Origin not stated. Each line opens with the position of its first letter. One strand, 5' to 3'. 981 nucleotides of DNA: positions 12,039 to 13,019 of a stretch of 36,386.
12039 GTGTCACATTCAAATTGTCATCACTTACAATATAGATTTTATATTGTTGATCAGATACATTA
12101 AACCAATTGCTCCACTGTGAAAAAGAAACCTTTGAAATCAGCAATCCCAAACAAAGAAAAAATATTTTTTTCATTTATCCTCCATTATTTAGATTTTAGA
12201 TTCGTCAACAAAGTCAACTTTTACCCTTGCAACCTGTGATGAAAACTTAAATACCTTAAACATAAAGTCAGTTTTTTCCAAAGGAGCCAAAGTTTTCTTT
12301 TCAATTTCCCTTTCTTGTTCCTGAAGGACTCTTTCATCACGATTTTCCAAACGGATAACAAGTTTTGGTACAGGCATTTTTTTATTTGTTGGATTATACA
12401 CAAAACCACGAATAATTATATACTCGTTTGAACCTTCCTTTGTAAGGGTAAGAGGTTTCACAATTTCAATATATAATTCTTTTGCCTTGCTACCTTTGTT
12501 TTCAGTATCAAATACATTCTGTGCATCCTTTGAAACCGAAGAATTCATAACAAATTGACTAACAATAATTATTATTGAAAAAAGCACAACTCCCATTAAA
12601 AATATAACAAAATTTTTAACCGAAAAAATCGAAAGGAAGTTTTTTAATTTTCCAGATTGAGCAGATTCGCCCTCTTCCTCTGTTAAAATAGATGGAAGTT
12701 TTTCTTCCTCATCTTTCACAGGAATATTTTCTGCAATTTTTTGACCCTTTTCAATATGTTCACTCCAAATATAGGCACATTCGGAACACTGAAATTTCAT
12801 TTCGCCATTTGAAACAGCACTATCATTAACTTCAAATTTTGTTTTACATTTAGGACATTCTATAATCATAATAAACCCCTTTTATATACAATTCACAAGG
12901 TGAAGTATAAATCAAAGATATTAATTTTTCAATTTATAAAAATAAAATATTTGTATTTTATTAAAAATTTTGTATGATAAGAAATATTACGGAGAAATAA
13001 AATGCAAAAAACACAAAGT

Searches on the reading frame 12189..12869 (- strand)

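Call 8: search_protein_families(library=pfam, proteins=[window:12189-12869:-], max_evalue=0.00001)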
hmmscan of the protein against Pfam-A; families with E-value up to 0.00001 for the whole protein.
window:12189-12869:- (226 aa): 2 families
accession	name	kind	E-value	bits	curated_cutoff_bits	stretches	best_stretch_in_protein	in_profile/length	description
PF13717.11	Zn_ribbon_4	-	1.7e-11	44.3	30.3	1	1-35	1-35/36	zinc-ribbon domain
PF13719.11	Zn_ribbon_5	-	3.4e-07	30.4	29.3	1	1-34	1-34/37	zinc-ribbon domain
